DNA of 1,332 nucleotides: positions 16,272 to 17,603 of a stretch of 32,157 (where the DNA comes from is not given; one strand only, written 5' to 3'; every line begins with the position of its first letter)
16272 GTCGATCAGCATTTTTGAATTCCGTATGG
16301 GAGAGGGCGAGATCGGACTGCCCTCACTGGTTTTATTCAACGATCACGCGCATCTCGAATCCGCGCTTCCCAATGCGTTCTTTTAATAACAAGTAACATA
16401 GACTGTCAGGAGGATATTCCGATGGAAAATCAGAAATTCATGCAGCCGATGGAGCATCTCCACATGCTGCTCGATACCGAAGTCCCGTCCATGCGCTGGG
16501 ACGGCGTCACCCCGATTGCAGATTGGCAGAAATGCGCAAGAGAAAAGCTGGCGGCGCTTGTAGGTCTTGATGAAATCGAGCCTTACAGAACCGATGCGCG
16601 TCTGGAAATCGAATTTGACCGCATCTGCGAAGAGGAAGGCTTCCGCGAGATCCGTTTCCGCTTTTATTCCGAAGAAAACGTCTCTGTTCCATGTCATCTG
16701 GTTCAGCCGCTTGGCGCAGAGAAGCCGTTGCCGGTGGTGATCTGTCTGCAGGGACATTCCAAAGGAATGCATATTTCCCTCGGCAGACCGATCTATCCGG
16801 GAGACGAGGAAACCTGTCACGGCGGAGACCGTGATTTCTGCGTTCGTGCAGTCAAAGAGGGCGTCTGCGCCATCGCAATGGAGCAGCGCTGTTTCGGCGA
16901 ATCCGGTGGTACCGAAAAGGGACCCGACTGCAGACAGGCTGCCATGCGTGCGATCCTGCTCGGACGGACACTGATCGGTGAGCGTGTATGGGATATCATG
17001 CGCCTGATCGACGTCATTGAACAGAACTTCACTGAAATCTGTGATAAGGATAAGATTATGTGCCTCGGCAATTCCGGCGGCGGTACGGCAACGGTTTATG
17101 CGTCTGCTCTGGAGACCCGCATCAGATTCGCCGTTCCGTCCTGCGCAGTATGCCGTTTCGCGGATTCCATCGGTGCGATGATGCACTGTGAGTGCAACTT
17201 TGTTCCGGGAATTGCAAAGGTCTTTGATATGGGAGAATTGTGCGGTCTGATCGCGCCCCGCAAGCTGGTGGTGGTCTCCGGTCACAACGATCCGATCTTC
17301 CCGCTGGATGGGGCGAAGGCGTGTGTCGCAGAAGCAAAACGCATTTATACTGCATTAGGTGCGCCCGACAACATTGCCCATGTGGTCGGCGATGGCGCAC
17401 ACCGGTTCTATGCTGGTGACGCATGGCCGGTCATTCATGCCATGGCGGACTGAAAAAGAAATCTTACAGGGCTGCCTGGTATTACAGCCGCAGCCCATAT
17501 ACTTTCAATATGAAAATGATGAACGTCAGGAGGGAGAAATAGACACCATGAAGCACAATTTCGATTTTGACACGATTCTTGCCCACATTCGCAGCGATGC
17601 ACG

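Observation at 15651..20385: Four-gene operon under a consensus promoter: histidine phosphatase, alpha/beta hydrolase, nucleoside-hydrolase-like protein and a 601-aa unknown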

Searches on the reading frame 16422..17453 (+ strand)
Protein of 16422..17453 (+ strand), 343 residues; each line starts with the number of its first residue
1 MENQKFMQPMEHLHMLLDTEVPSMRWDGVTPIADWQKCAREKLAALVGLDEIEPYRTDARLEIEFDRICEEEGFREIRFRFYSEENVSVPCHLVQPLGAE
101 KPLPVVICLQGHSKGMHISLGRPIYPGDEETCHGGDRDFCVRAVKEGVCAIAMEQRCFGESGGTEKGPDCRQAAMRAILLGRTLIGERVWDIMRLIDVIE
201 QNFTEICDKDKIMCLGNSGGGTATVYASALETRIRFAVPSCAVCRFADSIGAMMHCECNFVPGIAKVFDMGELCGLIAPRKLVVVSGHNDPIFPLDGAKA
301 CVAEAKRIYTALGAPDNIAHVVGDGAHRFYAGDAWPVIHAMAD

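Call 9: search_protein_families(library=pfam, proteins=[window:16422-17453:+], max_evalue=0.01)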
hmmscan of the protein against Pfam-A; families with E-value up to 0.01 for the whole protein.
window:16422-17453:+ (343 aa): 3 families
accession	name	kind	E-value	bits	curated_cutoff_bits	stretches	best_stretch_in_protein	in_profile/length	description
PF22244.2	GCE_fung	-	2.1e-12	47.8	27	2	189-240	84-135/231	Glucuronyl esterase, fungi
PF12715.13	Abhydrolase_7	-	4.1e-08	33.3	21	1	17-293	30-319/388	Abhydrolase family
PF05448.18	AXE1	-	1e-05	25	21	1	144-240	106-206/321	Acetyl xylan esterase (AXE1)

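Call 10: search_protein_families(library=ncbifam, proteins=[window:16422-17453:+], max_evalue=0.01)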
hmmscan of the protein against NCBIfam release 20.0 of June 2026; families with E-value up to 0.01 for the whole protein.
window:16422-17453:+ (343 aa): 0 families

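Call 34: search_solved_structures(query=window:16422-17453:+, max_evalue=0.01, show_alignments=2)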
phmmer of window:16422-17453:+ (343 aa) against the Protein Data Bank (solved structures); distinct sequences matched with E-value up to 0.01: 5.
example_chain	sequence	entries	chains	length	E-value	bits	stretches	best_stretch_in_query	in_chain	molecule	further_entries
7nn3_A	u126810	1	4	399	2.5e-05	26.9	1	267-331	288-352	Beta-xylanase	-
3nuz_A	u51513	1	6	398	2.8e-05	26.7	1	32-318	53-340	Putative acetyl xylan esterase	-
3pic_A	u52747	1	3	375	0.00065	22.2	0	261-328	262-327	Cip2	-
8tru_A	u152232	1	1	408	0.0022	20.4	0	268-326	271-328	Glucuronyl esterase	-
4g4g_A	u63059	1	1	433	0.0055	19.2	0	269-324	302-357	4-O-methyl-glucuronoyl methylesterase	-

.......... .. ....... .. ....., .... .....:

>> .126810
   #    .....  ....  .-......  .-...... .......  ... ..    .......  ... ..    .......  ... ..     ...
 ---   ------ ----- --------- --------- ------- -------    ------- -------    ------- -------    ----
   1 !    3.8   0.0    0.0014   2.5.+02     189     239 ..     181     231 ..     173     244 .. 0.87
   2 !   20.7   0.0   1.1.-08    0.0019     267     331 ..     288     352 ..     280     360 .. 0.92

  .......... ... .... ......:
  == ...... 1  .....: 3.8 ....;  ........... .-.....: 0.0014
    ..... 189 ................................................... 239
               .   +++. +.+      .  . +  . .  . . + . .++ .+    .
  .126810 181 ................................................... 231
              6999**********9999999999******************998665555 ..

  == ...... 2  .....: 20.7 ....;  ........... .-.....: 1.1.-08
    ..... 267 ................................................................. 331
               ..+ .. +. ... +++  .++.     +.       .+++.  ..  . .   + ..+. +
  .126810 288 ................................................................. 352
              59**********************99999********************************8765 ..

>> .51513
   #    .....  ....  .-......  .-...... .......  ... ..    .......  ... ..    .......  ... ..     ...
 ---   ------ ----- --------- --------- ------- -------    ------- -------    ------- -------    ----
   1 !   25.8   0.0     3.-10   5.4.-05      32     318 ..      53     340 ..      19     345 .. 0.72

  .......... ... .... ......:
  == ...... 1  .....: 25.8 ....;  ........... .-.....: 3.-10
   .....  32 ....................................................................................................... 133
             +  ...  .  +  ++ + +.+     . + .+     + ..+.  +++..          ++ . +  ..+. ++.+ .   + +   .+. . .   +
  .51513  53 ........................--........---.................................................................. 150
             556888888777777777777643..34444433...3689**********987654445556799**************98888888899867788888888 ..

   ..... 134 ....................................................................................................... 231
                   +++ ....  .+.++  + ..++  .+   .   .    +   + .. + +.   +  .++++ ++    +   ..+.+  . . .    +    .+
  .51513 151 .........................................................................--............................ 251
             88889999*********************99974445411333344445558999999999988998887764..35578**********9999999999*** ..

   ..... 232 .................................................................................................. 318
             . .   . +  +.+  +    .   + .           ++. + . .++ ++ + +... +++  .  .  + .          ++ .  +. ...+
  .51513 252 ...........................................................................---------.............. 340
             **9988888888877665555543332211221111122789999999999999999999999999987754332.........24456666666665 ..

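Call 40: find_homologous_proteins(query=window:16422-17453:+, max_evalue=0.00001)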
Query window:16422-17453:+ (343 aa): 4337 proteins with E <= 0.00001 among 8000 candidates; the best 120 are listed.
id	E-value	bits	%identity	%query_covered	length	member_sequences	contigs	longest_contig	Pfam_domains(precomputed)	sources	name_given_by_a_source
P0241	2.1e-237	805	100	100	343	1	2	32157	PF05448.19,PF22244.3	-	-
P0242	1.6e-194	664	82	99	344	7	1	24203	PF12715.14,PF22244.3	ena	-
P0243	2.4e-163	562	70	98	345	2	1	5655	PF12715.14,PF22244.3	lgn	-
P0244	9.2e-163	560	70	98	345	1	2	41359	PF12715.14,PF22244.3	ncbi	-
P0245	1.7e-159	549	69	98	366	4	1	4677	PF12715.14,PF05448.19,PF22244.3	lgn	-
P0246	1.3e-157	543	69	97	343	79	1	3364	PF12715.14,PF05448.19,PF22244.3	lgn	-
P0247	3.5e-157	541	68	97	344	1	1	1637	PF12715.14,PF05448.19,PF22244.3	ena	-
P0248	1.3e-156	539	67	98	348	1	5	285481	PF12715.14,PF22244.3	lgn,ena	-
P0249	4.0e-155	534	68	97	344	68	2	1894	PF12715.14,PF22244.3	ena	-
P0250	1.8e-154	532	66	98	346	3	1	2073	PF12715.14,PF05448.19,PF22244.3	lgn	-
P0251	2.3e-154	532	69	98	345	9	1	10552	PF22244.3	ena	-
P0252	7.5e-154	530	67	98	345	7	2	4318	PF22244.3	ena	-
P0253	1.6e-152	526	68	98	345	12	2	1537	PF05448.19,PF22244.3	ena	-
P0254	3.1e-152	525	67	98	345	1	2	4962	PF12715.14,PF05448.19,PF22244.3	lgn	-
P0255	4.9e-152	524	68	98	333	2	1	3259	PF12715.14,PF22244.3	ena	-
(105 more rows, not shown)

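Call 41: find_encoding_contigs(protein=P0242, flank=10000, max_places=2)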
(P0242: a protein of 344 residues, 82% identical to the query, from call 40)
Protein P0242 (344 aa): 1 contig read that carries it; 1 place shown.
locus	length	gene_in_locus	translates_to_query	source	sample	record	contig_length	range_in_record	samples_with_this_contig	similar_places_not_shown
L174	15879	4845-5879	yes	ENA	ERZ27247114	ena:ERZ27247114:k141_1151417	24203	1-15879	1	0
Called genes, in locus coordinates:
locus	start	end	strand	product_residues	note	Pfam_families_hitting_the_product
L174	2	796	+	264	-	?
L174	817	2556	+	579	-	PF13510:Fer2_4, PF00037:Fer4 (faint), PF13237:Fer4_10 (faint), PF10588:NADH-G_4Fe-4S_3, PF12838:Fer4_7, PF13187:Fer4_9 (weak), PF02906:Fe_hyd_lg_C, PF02256:Fe_hyd_SSU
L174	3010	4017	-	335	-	-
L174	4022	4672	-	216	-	PF00891:Methyltransf_2, PF13489:Methyltransf_23, PF02353:CMAS (weak), PF13847:Methyltransf_31, PF08241:Methyltransf_11, PF08242:Methyltransf_12, PF13649:Methyltransf_25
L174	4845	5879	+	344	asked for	PF12715:Abhydrolase_7 (faint), PF22244:GCE_fung (faint)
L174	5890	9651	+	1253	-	PF21231:GH141_M (weak), PF05048:NosD (faint), PF13229:Beta_helix, PF18998:Flg_new_2 (faint), PF09479:Flg_new (weak)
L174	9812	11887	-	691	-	PF00009:GTP_EFTU, PF01926:MMR_HSR1 (faint), PF22042:EF-G_D2, PF14492:EFG_III, PF16658:RF3_C (faint), PF03764:EFG_IV, PF00679:EFG_C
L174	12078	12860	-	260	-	PF02811:PHP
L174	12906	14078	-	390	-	PF09587:PGA_cap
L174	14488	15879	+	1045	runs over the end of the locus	PF17132:Glyco_hydro_106 (weak)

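Call 42: find_encoding_contigs(protein=P0244, flank=10000, max_places=2)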
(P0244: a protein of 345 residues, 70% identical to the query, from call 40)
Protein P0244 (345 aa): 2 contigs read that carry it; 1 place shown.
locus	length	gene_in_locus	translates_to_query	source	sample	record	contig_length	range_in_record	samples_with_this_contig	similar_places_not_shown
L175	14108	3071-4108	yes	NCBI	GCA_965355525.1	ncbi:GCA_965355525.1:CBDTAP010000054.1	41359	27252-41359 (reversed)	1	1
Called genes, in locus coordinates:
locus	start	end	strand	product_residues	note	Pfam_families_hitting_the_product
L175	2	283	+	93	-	?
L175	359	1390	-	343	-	-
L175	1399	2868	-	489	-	-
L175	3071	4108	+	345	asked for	PF12715:Abhydrolase_7 (weak), PF22244:GCE_fung (faint)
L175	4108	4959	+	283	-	PF05116:S6PP (faint), PF08282:Hydrolase_3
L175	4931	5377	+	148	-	-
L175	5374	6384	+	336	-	PF12708:Pect-lyase_RHGA_epim (weak)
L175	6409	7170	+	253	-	PF01987:AIM24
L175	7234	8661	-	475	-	PF04468:PSP1, PF28472:PSP1_3rd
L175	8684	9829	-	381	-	PF13177:DNA_pol3_delta2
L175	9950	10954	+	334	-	-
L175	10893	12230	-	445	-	PF01235:Na_Ala_symp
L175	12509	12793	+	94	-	PF00166:Cpn10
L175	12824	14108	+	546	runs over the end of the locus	PF00118:Cpn60_TCP1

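Call 43: find_encoding_contigs(protein=P0248, flank=10000, max_places=2)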
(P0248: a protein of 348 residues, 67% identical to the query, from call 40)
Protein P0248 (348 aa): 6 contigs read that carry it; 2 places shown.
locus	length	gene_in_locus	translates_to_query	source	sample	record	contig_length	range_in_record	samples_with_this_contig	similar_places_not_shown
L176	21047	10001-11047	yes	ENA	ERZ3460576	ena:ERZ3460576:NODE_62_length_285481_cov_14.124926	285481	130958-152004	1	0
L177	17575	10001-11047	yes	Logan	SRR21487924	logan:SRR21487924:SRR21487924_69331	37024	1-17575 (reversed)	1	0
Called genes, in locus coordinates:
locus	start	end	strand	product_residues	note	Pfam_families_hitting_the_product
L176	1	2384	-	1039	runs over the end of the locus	PF01547:SBP_bac_1, PF13416:SBP_bac_8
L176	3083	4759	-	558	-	PF00501:AMP-binding, PF13193:AMP-binding_C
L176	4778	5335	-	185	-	PF01381:HTH_3, PF12844:HTH_19, PF13560:HTH_31, PF07883:Cupin_2, PF02311:AraC_binding (weak)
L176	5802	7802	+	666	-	PF24898:GGDEF_GdpP, PF01368:DHH, PF02272:DHHA1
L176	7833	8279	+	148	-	PF01281:Ribosomal_L9_N, PF03948:Ribosomal_L9_C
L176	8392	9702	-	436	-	PF01229:Glyco_hydro_39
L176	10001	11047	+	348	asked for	PF12715:Abhydrolase_7, PF22244:GCE_fung (weak)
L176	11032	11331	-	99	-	-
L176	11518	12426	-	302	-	PF01261:AP_endonuc_2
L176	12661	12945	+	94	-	-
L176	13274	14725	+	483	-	PF00295:Glyco_hydro_28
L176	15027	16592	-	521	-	PF00474:SSF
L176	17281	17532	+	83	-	PF14512:TM1586_NiRdase (faint), PF00881:Nitroreductase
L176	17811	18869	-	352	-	PF13276:HTH_21, PF00665:rve, PF13683:rve_3, PF13333:rve_2 (weak)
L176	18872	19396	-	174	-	PF20310:HTH_Tnp_2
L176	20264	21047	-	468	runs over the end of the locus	-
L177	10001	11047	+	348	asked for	PF12715:Abhydrolase_7, PF22244:GCE_fung (weak)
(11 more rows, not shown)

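Call 78: search_protein_families(library=pfam, proteins=[L174:5890-9651:+], max_evalue=0.01)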
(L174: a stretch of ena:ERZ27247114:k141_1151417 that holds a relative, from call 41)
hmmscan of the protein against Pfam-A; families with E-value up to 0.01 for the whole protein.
L174:5890-9651:+ (1253 aa): 5 families
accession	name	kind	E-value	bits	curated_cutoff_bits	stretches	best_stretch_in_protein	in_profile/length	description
PF09479.16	Flg_new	-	7.4e-20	71.3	27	1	1201-1245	18-62/65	Listeria-Bacteroides repeat domain (List_Bact_rpt)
PF13229.12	Beta_helix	-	1.1e-10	41.7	25.9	1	357-530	1-145/158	Right handed beta helix region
PF21231.2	GH141_M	-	1.7e-07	31.7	27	1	262-303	115-156/156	GH141 insertion domain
PF18998.6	Flg_new_2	-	4.6e-06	27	23.6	1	1213-1251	32-71/73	Divergent InlB B-repeat domain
PF05048.19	NosD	-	1.6e-05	24.9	23.6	1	383-628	16-210/212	Periplasmic copper-binding protein (NosD)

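Call 86: predict_structure(alignment_id=A7)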
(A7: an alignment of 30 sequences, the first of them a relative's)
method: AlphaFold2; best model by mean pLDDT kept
length: 343 residues; sequences in the alignment: 30
mean_pLDDT: 93.9   pTM: 0.93
mean pLDDT of the five models: 93.9, 93.5, 93.2, 92.8, 91.4
residues with pLDDT >= 90: 287; 70-90: 48; 50-70: 7; < 50: 1
segments of 3 or more residues with pLDDT < 50: none
pLDDT, mean of each block of 10 residues (from residue 1): 77 96 97 98 98 96 97 96 97 97 96 86 88 81 94 94 90 96 97 98 98 95 98 97 95 88 98 98 96 96 98 98 80 88 89
secondary structure, 60 per line:
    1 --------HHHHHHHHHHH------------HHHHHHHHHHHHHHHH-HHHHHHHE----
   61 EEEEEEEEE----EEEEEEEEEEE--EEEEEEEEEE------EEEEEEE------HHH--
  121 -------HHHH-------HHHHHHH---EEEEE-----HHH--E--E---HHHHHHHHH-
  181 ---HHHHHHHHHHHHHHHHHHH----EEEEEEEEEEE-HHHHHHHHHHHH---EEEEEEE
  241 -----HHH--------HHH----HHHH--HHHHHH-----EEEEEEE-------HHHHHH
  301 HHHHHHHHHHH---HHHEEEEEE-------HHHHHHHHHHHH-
elements in order: H9-19 H32-47 H49-55 E61-69 E74-84 E87-96 E103-109 H128-131 H139-145 E149-153 H171-179 H184-202 E207-217 H219-230 E234-240 H264-267 H270-275 E281-287 H295-311 E318-323 H331-342

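Call 89: fold_search(model_id=the predicted structure, library=pdb)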
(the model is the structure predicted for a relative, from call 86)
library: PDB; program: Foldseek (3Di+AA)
matches with E <= 10: 1686; with E <= 0.001: 1290
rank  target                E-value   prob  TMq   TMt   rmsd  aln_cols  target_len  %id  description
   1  3nuz_A                2.0e-20  1.00  0.76  0.68   5.4       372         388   17  Crystal structure of a putative acetyl xylan esterase (BF1801) from Bacteroides fragilis NCTC 9343 at 2.30 A resolutio (released 2010-08-04)
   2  3nuz_E                2.5e-20  1.00  0.75  0.68   4.3       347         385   18  Crystal structure of a putative acetyl xylan esterase (BF1801) from Bacteroides fragilis NCTC 9343 at 2.30 A resolutio (released 2010-08-04)
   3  3nuz_F                4.2e-20  1.00  0.75  0.67   3.7       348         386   18  Crystal structure of a putative acetyl xylan esterase (BF1801) from Bacteroides fragilis NCTC 9343 at 2.30 A resolutio (released 2010-08-04)
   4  3nuz_B                8.9e-20  1.00  0.79  0.70   4.7       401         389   17  Crystal structure of a putative acetyl xylan esterase (BF1801) from Bacteroides fragilis NCTC 9343 at 2.30 A resolutio (released 2010-08-04)
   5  3g8y                  1.3e-19  1.00  0.84  0.75   3.7       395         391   15  CRYSTAL STRUCTURE OF A PUTATIVE HYDROLASE (BVU_4111) FROM BACTEROIDES VULGATUS ATCC 8482 AT 1.90 A RESOLUTION (released 2009-02-24)
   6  6gry                  9.2e-17  1.00  0.69  0.62   5.6       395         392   16  Glucuronoyl Esterase from Solibacter usitatus. (released 2018-08-15)
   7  6gu8                  5.9e-15  1.00  0.70  0.62   5.8       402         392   16  Glucuronoyl Esterase from Solibacter usitatus (released 2018-08-15)
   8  8q6s_A                1.4e-14  1.00  0.61  0.53   6.8       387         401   15  A carbohydrate esterase family 15 (CE15) glucuronoyl esterase from Phocaeicola vulgatus ATCC 8482 (released 2023-12-13)
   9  6goc                  1.9e-14  1.00  0.70  0.55   4.3       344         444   18  Methylesterase BT1017 (released 2019-06-19)
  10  7nn3_B                2.4e-14  1.00  0.59  0.55   7.2       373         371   18  A carbohydrate esterase family 15 (CE15) glucuronoyl esterase from Caldicellulosiruptor kristjansonii (released 2021-07-07)
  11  6t0e_A                3.2e-14  1.00  0.64  0.57   6.6       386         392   16  The glucuronoyl esterase OtCE15A S267A variant from Opitutus terrae in complex with benzyl D-glucuronoate and D-glucur (released 2019-11-27)
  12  7nn3_D                4.0e-14  1.00  0.60  0.55   6.6       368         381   18  A carbohydrate esterase family 15 (CE15) glucuronoyl esterase from Caldicellulosiruptor kristjansonii (released 2021-07-07)
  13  7nn3_A                4.2e-14  1.00  0.58  0.53   6.6       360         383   18  A carbohydrate esterase family 15 (CE15) glucuronoyl esterase from Caldicellulosiruptor kristjansonii (released 2021-07-07)
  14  7nn3_C                1.0e-13  1.00  0.60  0.56   6.8       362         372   18  A carbohydrate esterase family 15 (CE15) glucuronoyl esterase from Caldicellulosiruptor kristjansonii (released 2021-07-07)
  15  8qcl_A                1.2e-13  1.00  0.65  0.58   6.7       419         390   14  A carbohydrate esterase family 15 (CE15) glucuronoyl esterase from Phocaeicola vulgatus ATCC 8482 (released 2023-12-13)
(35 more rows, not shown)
